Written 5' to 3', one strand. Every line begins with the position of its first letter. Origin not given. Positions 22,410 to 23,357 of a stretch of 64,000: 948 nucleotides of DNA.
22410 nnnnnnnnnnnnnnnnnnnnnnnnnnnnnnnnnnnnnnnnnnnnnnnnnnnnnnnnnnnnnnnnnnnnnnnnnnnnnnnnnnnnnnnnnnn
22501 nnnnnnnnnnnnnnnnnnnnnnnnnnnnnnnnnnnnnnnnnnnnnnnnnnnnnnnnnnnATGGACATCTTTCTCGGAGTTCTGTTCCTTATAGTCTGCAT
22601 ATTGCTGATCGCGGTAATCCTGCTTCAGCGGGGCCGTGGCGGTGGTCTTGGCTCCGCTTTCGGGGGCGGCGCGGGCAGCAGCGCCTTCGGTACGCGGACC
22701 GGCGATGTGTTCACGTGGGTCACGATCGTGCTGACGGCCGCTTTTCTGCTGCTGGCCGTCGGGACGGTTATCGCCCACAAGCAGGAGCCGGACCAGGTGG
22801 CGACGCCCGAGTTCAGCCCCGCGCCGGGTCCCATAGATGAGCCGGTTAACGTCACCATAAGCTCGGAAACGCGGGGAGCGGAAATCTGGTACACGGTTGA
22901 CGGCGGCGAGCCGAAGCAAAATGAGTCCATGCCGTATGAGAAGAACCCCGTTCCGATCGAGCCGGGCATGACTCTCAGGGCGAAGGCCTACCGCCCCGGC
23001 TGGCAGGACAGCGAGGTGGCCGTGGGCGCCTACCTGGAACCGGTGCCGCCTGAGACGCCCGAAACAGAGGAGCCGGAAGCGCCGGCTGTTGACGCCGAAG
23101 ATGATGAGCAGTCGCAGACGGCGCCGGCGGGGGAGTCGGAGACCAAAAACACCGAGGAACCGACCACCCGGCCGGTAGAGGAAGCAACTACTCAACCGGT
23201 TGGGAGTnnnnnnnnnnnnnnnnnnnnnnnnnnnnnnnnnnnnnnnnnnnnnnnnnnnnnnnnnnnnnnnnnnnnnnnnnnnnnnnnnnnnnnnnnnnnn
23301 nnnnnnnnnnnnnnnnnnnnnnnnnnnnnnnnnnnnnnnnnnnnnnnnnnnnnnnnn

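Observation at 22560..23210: SecG fused to a chitobiase-C-like / acidic C-terminal extension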

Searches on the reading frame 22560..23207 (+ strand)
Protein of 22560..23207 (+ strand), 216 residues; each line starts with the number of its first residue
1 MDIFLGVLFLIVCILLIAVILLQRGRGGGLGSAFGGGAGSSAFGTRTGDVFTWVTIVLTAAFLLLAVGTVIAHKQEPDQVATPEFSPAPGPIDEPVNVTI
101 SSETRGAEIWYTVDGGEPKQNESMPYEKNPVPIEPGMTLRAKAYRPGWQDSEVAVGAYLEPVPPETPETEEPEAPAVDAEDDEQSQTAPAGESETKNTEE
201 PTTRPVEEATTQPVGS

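Call 3: search_protein_families(library=pfam, proteins=[window:22560-23207:+], max_evalue=1)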
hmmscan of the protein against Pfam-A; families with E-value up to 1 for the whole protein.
window:22560-23207:+ (216 aa): 3 families
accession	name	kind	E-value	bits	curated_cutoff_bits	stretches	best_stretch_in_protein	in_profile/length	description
PF03840.19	SecG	-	1.7e-16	60.5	29.2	1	4-70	1-68/70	Preprotein translocase SecG subunit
PF13290.12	CHB_HEX_C_1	-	9e-13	48.4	22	1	87-153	1-65/67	Chitobiase/beta-hexosaminidase C-terminal domain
PF13287.12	Fn3_assoc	-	4.4e-11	43.2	23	1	98-157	1-58/59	Fn3 associated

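Call 4: search_protein_families(library=ncbifam, proteins=[window:22560-23207:+], max_evalue=1)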
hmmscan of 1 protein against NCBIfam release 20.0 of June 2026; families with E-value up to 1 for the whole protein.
window:22560-23207:+ (216 aa): 2 families
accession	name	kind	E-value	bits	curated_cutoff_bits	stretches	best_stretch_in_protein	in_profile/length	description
TIGR00810.1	secG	equivalog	1.8e-17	63.2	30.85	1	3-70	2-70/73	preprotein translocase subunit SecG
NF045724.1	ferredox_TmcB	equivalog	0.019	13.5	735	1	94-155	173-233/430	electron transfer complex ferredoxin TmcB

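Call 5: find_homologous_proteins(query=window:22560-23207:+)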
Query window:22560-23207:+ (216 aa): 1715 proteins with E <= 0.001 among 3407 candidates; the best 120 are listed.
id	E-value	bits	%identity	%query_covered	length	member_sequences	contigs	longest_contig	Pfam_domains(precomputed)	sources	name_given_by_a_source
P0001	7.3e-137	472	100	100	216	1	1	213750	PF03840.20,PF13287.13,PF13290.14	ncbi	ncbi:MAG: preprotein translocase subunit SecG [Phycisphaerae bacterium]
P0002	2.3e-86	307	68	100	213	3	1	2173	PF03840.20,PF13287.13,PF13290.14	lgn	-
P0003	3.9e-84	300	78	78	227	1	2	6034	PF03840.20,PF13287.13,PF13290.14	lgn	-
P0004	1.3e-77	279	74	81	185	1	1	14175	PF03840.20,PF13287.13,PF13290.14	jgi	jgi:preprotein translocase subunit SecG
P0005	1.8e-75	271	76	75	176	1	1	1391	PF03840.20,PF13287.13,PF13290.14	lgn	-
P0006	2.6e-74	268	76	73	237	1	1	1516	PF03840.20,PF13287.13,PF13290.14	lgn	-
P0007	2.9e-74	268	74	73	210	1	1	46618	PF03840.20,PF13287.13,PF13290.14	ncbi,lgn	-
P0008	4.1e-72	261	49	55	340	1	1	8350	PF03840.20,PF13287.13,PF13290.14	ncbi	-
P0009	3.9e-68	248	58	73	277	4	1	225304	PF03840.20,PF13287.13,PF13290.14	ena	-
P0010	6.6e-68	247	50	54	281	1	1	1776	PF03840.20,PF13287.13,PF13290.14,PF03174.20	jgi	jgi:protein translocase SecG subunit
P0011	3.6e-67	244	58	74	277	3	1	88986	PF03840.20,PF13287.13,PF13290.14,PF03174.20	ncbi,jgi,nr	ncbi:MAG: preprotein translocase subunit SecG [Planctomycetes bacterium]|jgi:protein translocase Sec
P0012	3.0e-66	241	48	64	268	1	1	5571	PF03840.20,PF13287.13,PF13290.14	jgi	jgi:protein translocase SecG subunit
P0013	8.2e-66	240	60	75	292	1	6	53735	PF03840.20,PF13287.13,PF13290.14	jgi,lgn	jgi:protein translocase SecG subunit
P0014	1.6e-65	239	59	75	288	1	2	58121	PF03840.20,PF13287.13,PF13290.14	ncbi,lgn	-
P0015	3.0e-61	225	50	54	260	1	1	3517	PF03840.20,PF13287.13,PF13290.14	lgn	-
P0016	4.9e-61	224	50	73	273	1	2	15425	PF03840.20,PF13287.13,PF13290.14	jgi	jgi:preprotein translocase subunit SecG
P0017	1.9e-59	219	53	99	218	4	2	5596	PF03840.20,PF13287.13,PF13290.14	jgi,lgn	jgi:preprotein translocase subunit SecG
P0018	7.1e-59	217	55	60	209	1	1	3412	PF03840.20,PF13287.13,PF13290.14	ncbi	-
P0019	1.4e-57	213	53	95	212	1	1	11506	PF03840.20,PF13287.13,PF13290.14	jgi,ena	-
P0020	1.1e-56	210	64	73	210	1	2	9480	PF03840.20,PF13287.13,PF13290.14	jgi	jgi:preprotein translocase subunit SecG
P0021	2.2e-56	209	53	69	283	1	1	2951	PF03840.20,PF13287.13,PF13290.14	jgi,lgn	jgi:protein translocase SecG subunit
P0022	2.9e-56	209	51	73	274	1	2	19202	PF03840.20,PF13287.13,PF13290.14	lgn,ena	-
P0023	4.4e-56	208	64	72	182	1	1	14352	PF03840.20,PF13287.13,PF13290.14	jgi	-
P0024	1.2e-55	207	57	79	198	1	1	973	PF03840.20,PF13287.13,PF13290.14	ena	-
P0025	2.6e-55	206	49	63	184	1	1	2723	PF03840.20,PF13287.13,PF13290.14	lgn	-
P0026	7.0e-55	204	52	75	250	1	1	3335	PF03840.20,PF13287.13,PF13290.14,PF03174.20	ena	-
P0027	1.0e-54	204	52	70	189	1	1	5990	PF03840.20,PF13287.13,PF13290.14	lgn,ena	-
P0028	3.2e-54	202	59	73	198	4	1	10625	PF03840.20,PF13287.13,PF13290.14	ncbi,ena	-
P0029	3.8e-54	202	52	97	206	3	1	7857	PF03840.20,PF13287.13,PF13290.14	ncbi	ncbi:MAG: preprotein translocase subunit SecG [Phycisphaerae bacterium]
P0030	4.6e-54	202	60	73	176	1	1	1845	PF03840.20,PF13287.13,PF13290.14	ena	-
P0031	5.6e-54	201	55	53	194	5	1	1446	PF03840.20,PF13287.13,PF13290.14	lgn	-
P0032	6.8e-54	201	53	78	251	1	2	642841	PF03840.20,PF13287.13,PF13290.14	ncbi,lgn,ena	-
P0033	1.0e-53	200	59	55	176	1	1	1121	PF03840.20,PF13287.13,PF13290.14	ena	-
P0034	1.2e-53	200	61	73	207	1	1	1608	PF03840.20,PF13287.13,PF13290.14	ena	-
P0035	2.5e-53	199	55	88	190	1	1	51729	PF03840.20,PF13287.13,PF13290.14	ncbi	-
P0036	4.8e-53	198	50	98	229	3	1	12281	PF03840.20,PF13287.13,PF13290.14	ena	-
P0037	4.8e-53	198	49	79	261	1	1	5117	PF03840.20,PF13287.13,PF13290.14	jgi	jgi:protein translocase SecG subunit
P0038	5.8e-53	198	53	72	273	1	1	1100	PF03840.20,PF13287.13,PF13290.14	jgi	jgi:preprotein translocase subunit SecG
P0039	7.8e-53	198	58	81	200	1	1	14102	PF03840.20,PF13287.13,PF13290.14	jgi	jgi:preprotein translocase subunit SecG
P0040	8.4e-53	197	54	81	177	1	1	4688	PF03840.20,PF13287.13,PF13290.14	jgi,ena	-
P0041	1.1e-52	197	55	55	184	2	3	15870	PF03840.20,PF13287.13,PF13290.14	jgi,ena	-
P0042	1.4e-52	197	55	73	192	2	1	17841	PF03840.20,PF13287.13,PF13290.14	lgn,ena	-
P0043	1.4e-52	197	51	99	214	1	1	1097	PF03840.20,PF13287.13,PF13290.14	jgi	jgi:preprotein translocase subunit SecG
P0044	1.9e-52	196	52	84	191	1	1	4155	PF03840.20,PF13287.13,PF13290.14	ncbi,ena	-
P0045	2.0e-52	196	51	89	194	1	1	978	PF03840.20,PF13287.13,PF13290.14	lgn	-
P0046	2.8e-52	196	52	62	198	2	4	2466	PF03840.20,PF13287.13,PF13290.14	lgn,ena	-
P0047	4.2e-52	195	53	100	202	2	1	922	PF03840.20,PF13287.13,PF13290.14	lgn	-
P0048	4.6e-52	195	58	75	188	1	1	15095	PF03840.20,PF13287.13,PF13290.14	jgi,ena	-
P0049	6.1e-52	195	53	81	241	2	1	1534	PF03840.20,PF13287.13,PF13290.14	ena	-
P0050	6.2e-52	195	56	74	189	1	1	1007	PF03840.20,PF13287.13,PF13290.14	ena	-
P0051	6.8e-52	194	47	67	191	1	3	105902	PF03840.20,PF13287.13,PF13290.14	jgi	-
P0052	7.2e-52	194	55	54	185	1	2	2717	PF03840.20,PF13287.13,PF13290.14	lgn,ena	-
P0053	1.0e-51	194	50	83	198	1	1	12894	PF03840.20,PF13287.13,PF13290.14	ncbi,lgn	ncbi:MAG: preprotein translocase subunit SecG [Phycisphaerae bacterium]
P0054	1.1e-51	194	60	78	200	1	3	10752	PF03840.20,PF13287.13,PF13290.14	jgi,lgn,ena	-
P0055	2.2e-51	193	58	75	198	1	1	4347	PF03840.20,PF13287.13,PF13290.14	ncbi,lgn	-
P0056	2.5e-51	193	53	88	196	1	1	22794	PF03840.20,PF13287.13,PF13290.14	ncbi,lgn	ncbi:MAG: preprotein translocase subunit SecG [Phycisphaerae bacterium]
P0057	2.5e-51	193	49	81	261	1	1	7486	PF03840.20,PF13287.13,PF13290.14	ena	-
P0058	2.7e-51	192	50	93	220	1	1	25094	PF03840.20,PF13287.13,PF13290.14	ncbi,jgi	ncbi:MAG: preprotein translocase subunit SecG [Planctomycetota bacterium]|jgi:preprotein translocase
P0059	4.3e-51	192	56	81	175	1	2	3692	PF03840.20,PF13287.13,PF13290.14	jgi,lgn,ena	-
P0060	9.3e-51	191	51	85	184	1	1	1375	PF03840.20,PF13287.13,PF13290.14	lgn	-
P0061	9.4e-51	191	53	94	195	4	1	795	PF03840.20,PF13287.13,PF13290.14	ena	-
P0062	1.1e-50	190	52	95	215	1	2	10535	PF03840.20,PF13287.13,PF13290.14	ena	-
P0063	1.3e-50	190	49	96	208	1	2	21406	PF03840.20,PF13287.13,PF13290.14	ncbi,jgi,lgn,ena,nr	ncbi:MAG TPA: preprotein translocase subunit SecG [Phycisphaerae bacterium]|nr:preprotein translocas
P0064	1.3e-50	190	51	75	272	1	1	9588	PF03840.20,PF13287.13,PF13290.14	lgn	-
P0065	1.4e-50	190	55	80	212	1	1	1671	PF03840.20,PF13287.13,PF13290.14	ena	-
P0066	1.4e-50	190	54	88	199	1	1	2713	PF03840.20,PF13287.13,PF13290.14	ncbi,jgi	ncbi:MAG: preprotein translocase subunit SecG [Planctomycetota bacterium]|jgi:preprotein translocase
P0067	1.5e-50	190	58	73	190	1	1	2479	PF03840.20,PF13287.13,PF13290.14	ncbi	-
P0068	1.5e-50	190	59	73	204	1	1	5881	PF03840.20,PF13287.13,PF13290.14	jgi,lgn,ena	jgi:preprotein translocase subunit SecG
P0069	1.6e-50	190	52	81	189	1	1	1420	PF03840.20,PF13290.14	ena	-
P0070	1.6e-50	190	56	73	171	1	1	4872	PF03840.20,PF13287.13,PF13290.14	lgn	-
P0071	2.1e-50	190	58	73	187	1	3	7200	PF03840.20,PF13287.13,PF13290.14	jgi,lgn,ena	-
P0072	2.2e-50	189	52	81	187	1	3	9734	PF03840.20,PF13287.13,PF13290.14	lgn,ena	-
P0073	2.4e-50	189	60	73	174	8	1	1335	PF03840.20,PF13287.13,PF13290.14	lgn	-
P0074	2.9e-50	189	52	82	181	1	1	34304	PF03840.20,PF13287.13,PF13290.14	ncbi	-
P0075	3.2e-50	189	46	98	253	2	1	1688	PF03840.20,PF13287.13,PF13290.14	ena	-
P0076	3.3e-50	189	53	63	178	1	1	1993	PF03840.20,PF13287.13,PF13290.14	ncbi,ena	-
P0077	3.4e-50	189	45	79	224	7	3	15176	PF03840.20,PF13287.13,PF13290.14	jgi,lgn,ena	jgi:preprotein translocase subunit SecG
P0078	4.6e-50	188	60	75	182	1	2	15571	PF03840.20,PF13287.13,PF13290.14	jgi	-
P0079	6.4e-50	188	55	56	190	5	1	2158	PF03840.20,PF13287.13,PF13290.14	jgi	-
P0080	8.1e-50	188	51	59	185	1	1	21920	PF03840.20,PF13287.13,PF13290.14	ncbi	-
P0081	8.4e-50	188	60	75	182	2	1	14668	PF03840.20,PF13287.13,PF13290.14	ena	-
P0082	9.1e-50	187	53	71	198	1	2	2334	PF03840.20,PF13287.13,PF13290.14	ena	-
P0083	1.2e-49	187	53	82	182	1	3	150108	PF03840.20,PF13287.13,PF13290.14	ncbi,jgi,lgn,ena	-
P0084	1.2e-49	187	51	85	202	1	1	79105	PF03840.20,PF13287.13,PF13290.14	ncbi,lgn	-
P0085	1.2e-49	187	60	55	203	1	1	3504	PF03840.20,PF13287.13,PF13290.14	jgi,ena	-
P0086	1.5e-49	187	58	73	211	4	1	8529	PF03840.20,PF13287.13,PF13290.14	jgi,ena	-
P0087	2.2e-49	186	57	73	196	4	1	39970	PF03840.20,PF13287.13,PF13290.14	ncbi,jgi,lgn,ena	-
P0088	2.3e-49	186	50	81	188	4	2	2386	PF03840.20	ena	-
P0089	2.3e-49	186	49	100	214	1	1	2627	PF03840.20,PF13287.13,PF13290.14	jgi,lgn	-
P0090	3.0e-49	186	58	73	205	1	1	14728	PF03840.20,PF13287.13,PF13290.14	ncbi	-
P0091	3.8e-49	185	49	84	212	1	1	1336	PF03840.20,PF13287.13,PF13290.14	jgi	-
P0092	3.8e-49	185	49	76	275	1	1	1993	PF03840.20,PF13287.13,PF13290.14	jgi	-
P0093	4.5e-49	185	57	73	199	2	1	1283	PF03840.20,PF13287.13,PF13290.14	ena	-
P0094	4.5e-49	185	54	83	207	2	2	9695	PF03840.20,PF13287.13,PF13290.14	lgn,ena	-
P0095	6.6e-49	185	47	61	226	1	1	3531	PF03840.20,PF13287.13,PF13290.14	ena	-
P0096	6.6e-49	185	49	80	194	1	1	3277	PF03840.20,PF13287.13,PF13290.14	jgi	-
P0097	1.0e-48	184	57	76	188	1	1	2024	PF03840.20,PF13287.13,PF13290.14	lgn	-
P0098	1.5e-48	184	51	95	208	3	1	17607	PF03840.20,PF13287.13,PF13290.14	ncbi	-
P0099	1.8e-48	183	59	73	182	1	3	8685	PF03840.20,PF13287.13,PF13290.14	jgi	-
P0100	1.9e-48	183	47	100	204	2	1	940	PF03840.20,PF13287.13,PF13290.14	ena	-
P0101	1.9e-48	183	57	55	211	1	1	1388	PF03840.20,PF13287.13,PF13290.14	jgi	-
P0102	2.1e-48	183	50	96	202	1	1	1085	PF03840.20,PF13287.13,PF13290.14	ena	-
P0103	2.2e-48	183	55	73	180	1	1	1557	PF03840.20,PF13287.13,PF13290.14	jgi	jgi:preprotein translocase subunit SecG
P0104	2.3e-48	183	57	73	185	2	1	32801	PF03840.20,PF13287.13,PF13290.14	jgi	-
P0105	2.7e-48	183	57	77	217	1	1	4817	PF03840.20,PF13287.13,PF13290.14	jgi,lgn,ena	-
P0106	3.5e-48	182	57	73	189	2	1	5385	PF03840.20,PF13287.13,PF13290.14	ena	-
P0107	3.6e-48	182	54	77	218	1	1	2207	PF03840.20,PF13287.13,PF13290.14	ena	-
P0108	3.6e-48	182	54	88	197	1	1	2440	PF03840.20,PF13287.13,PF13290.14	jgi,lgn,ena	-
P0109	4.4e-48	182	57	76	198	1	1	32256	PF03840.20,PF13287.13,PF13290.14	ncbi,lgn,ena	-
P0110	4.6e-48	182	54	81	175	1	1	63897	PF03840.20,PF13287.13,PF13290.14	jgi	-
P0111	4.8e-48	182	57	82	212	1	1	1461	PF03840.20,PF13287.13,PF13290.14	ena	-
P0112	4.8e-48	182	47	70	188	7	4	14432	PF03840.20,PF13287.13,PF13290.14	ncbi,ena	-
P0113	4.9e-48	182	58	73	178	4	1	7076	PF03840.20,PF13287.13,PF13290.14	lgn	-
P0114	5.0e-48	182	51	53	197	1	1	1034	PF03840.20,PF13287.13,PF13290.14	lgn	-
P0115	5.2e-48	182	53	88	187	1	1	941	PF03840.20,PF13287.13,PF13290.14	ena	-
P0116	5.5e-48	182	48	95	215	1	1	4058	PF03840.20,PF13287.13,PF13290.14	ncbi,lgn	ncbi:MAG: preprotein translocase subunit SecG [Planctomycetota bacterium]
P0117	5.7e-48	182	49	62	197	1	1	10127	PF03840.20,PF13287.13,PF13290.14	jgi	-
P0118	5.8e-48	182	56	63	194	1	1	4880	PF03840.20,PF13287.13,PF13290.14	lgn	-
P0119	5.9e-48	182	47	96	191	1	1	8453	PF03840.20,PF13287.13,PF13290.14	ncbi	-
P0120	6.0e-48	182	49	56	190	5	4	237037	PF03840.20,PF13287.13,PF13290.14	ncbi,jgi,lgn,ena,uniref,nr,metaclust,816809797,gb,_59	ncbi:hypothetical protein LCGC14_0284530 [marine sediment metagenome]|uniref:GH29D-like beta-sandwic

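Call 11: find_related_loci(query=A1, collection=genome_contigs, flank=3000)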
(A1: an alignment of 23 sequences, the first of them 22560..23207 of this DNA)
Query A1 (216 aa) in genome_contigs; peptide patterns used: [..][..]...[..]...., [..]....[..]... (x = any residue, [..] = any of these).
599 stretches matched a pattern (row limit reached: there are more); 395 encode a relative of the query (tblastn E <= 1e-3); the best 80 are kept; 80 distinct loci.
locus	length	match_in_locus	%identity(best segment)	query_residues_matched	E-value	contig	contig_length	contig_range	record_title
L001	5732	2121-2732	68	1-216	4e-71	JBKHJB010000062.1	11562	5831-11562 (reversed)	MAG: Phycisphaerae bacterium isolate D4M11_13 NODE_3254_length_11562_cov_11.027201, whole genome shotgun sequence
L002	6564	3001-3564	47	1-208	5e-53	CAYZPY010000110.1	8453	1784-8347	MAG TPA_asm: uncultured Planctomycetaceae bacterium isolate SRP141376_co1_245 genome assembly, contig: NODE_14926_length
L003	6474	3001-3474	74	1-158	1e-51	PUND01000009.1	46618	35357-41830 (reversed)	MAG: Phycisphaerae bacterium isolate B1Sed10_206R1 B1-Sed10-C445, whole genome shotgun sequence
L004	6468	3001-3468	57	2-158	1e-47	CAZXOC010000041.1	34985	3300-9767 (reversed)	MAG TPA_asm: uncultured Planctomycetaceae bacterium isolate SRP068000_co1_356 genome assembly, contig: NODE_1273_length_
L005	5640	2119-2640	51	1-174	4e-47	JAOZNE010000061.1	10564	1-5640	MAG: Phycisphaerae bacterium isolate GMC4.concoct.128 GMC4_9173_length_10564_cov_12.313826, whole genome shotgun sequenc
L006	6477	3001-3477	52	1-161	1e-41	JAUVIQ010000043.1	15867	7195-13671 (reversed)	MAG: Planctomycetales bacterium isolate CSMAG_432 CSMAG_432_k127_132357_length_15867_cov_17.0836, whole genome shotgun s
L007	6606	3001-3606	47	2-213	2e-41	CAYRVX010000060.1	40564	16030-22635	MAG TPA_asm: uncultured Planctomycetaceae bacterium isolate SRP068000_co1_610 genome assembly, contig: NODE_913_length_4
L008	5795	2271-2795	51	1-180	6e-41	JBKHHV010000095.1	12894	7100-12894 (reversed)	MAG: Phycisphaerae bacterium isolate D1M07_5 NODE_3358_length_12894_cov_4.125944, whole genome shotgun sequence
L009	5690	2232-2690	55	4-158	2e-40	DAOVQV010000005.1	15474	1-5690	MAG TPA_asm: Phycisphaerae bacterium isolate CSMAG_1584 CSMAG_1584_k141_2452552_length_15474_cov_19.0000, whole genome s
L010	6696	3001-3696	44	4-210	2e-39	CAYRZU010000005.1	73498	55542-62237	MAG TPA_asm: uncultured Planctomycetaceae bacterium isolate SRP077602_co10_286 genome assembly, contig: NODE_899_length_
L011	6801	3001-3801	58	3-187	8e-40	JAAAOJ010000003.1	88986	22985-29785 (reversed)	MAG: Planctomycetota bacterium isolate GSL.Bin20 NODE_54_length_88986_cov_0.573533, whole genome shotgun sequence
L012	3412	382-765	55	45-174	3e-38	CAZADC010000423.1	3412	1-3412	MAG TPA_asm: uncultured Planctomycetaceae bacterium isolate SRP332253_co2_121 genome assembly, contig: NODE_32415_length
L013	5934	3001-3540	52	4-180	2e-38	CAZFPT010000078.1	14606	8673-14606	MAG TPA_asm: uncultured Planctomycetaceae bacterium isolate SRP332253_co1_280 genome assembly, contig: NODE_6921_length_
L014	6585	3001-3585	47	1-194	6e-38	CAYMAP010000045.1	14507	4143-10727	MAG TPA_asm: uncultured Planctomycetaceae bacterium isolate binchicken_co8_31 genome assembly, contig: NODE_7485_length_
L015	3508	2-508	54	11-176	5e-38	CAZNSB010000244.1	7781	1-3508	MAG TPA_asm: uncultured Planctomycetaceae bacterium isolate SRP068000_co1_132 genome assembly, contig: NODE_19520_length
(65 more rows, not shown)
